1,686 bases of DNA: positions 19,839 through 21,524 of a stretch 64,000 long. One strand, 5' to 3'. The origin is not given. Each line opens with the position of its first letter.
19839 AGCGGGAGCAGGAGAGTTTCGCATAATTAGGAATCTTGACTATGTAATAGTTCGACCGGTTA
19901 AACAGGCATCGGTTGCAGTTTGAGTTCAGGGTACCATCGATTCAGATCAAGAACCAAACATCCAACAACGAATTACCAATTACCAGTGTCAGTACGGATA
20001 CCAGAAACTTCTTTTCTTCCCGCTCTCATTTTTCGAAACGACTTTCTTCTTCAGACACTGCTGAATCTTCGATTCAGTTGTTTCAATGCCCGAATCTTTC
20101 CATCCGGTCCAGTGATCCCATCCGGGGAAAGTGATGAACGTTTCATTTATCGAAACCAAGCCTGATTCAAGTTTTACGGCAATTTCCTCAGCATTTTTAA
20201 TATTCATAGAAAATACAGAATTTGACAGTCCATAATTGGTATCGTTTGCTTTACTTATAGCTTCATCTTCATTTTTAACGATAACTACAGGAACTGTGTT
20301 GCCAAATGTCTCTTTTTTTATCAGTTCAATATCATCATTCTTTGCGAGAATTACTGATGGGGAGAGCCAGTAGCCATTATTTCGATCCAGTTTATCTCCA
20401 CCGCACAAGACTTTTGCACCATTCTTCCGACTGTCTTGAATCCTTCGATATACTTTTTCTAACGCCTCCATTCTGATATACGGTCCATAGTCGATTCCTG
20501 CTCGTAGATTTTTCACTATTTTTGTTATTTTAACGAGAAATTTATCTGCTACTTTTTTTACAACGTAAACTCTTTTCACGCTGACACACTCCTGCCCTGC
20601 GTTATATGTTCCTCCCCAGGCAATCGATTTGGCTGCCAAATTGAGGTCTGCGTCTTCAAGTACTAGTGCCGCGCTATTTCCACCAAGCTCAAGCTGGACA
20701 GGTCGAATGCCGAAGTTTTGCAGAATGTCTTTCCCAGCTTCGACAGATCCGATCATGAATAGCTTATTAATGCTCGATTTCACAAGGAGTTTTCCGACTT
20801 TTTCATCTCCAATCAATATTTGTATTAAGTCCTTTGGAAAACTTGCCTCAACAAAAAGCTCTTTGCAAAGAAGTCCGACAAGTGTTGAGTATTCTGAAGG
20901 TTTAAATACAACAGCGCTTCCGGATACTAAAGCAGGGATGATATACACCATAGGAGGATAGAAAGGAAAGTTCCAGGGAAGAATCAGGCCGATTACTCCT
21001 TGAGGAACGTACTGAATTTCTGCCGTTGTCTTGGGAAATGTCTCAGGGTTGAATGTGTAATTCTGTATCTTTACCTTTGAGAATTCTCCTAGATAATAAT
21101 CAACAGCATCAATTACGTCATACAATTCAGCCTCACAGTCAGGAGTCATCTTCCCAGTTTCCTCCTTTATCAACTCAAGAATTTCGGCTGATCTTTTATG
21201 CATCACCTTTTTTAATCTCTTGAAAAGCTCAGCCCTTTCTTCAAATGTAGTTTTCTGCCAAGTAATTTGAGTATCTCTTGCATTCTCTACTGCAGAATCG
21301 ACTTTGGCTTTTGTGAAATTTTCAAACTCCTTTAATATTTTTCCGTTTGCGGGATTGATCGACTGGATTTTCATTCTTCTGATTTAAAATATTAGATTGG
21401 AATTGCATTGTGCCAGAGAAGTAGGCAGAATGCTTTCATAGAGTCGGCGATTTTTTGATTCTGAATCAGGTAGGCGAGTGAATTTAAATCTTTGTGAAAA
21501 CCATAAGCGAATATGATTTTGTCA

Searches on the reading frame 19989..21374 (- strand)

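Call 60: search_protein_families(library=pfam, proteins=[window:19989-21374:-], max_evalue=0.001)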
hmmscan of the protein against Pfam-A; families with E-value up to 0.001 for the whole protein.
window:19989-21374:- (461 aa): 1 family
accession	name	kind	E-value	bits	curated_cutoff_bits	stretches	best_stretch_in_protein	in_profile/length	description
PF00171.27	Aldedh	-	5.3e-117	391.6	23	1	2-437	8-452/461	Aldehyde dehydrogenase family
